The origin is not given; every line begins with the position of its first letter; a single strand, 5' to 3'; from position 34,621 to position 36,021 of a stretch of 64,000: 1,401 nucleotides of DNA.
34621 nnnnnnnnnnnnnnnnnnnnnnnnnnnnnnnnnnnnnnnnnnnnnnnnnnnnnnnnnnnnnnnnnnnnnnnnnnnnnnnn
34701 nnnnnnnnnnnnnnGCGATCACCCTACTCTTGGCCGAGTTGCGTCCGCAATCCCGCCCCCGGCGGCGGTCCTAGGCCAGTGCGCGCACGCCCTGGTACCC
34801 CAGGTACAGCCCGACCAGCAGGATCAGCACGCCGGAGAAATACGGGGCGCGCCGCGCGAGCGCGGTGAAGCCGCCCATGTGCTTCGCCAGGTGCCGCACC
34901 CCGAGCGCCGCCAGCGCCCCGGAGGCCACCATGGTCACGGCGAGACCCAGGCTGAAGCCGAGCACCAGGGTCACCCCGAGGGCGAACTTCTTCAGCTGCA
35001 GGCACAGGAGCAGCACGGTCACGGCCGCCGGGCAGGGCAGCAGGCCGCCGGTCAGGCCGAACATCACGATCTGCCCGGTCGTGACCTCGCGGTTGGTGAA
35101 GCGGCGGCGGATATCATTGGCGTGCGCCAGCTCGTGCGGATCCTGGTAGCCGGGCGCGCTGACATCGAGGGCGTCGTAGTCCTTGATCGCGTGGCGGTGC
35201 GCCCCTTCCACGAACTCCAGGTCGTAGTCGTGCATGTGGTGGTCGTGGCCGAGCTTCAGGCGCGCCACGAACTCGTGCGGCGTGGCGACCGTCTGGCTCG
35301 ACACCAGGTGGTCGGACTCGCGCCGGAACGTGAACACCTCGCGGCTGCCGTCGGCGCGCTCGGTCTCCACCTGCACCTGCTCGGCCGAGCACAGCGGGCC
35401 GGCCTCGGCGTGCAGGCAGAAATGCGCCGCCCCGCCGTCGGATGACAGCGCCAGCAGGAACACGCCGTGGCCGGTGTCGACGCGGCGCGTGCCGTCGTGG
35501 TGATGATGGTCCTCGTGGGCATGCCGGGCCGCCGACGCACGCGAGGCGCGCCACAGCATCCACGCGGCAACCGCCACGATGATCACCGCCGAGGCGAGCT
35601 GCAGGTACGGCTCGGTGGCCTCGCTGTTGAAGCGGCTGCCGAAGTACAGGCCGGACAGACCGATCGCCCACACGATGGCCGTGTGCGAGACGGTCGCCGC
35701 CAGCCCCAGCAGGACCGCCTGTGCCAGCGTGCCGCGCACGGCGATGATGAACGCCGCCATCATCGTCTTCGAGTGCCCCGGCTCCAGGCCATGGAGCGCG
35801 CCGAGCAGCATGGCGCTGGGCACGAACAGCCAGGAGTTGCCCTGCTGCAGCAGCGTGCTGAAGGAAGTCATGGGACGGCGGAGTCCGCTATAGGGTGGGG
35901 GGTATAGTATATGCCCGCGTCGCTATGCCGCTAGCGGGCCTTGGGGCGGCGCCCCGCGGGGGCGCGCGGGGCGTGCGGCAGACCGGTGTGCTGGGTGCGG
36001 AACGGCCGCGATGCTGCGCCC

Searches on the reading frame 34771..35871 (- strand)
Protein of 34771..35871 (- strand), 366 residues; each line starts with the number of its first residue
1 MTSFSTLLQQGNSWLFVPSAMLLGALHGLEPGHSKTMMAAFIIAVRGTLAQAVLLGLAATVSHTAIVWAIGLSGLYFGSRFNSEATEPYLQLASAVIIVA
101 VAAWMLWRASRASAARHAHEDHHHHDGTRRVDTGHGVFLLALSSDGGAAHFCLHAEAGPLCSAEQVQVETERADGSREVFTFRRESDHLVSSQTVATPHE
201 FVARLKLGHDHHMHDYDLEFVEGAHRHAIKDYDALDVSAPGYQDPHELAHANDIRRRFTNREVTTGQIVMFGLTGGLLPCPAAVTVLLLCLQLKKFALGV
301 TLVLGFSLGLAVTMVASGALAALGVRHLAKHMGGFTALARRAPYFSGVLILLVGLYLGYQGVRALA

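Call 54: search_protein_families(library=pfam, proteins=[window:34771-35871:-], max_evalue=0.00001)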
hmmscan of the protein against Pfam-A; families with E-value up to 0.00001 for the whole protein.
window:34771-35871:- (366 aa): 2 families
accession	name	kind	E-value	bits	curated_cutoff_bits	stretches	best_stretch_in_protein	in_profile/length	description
PF03824.22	NicO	-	2.4e-32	112.8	27.7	2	14-126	2-120/287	High-affinity nickel-transport protein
PF13386.12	DsbD_2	-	4.7e-06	27.1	24.9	1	260-331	113-184/199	Cytochrome C biogenesis protein transmembrane region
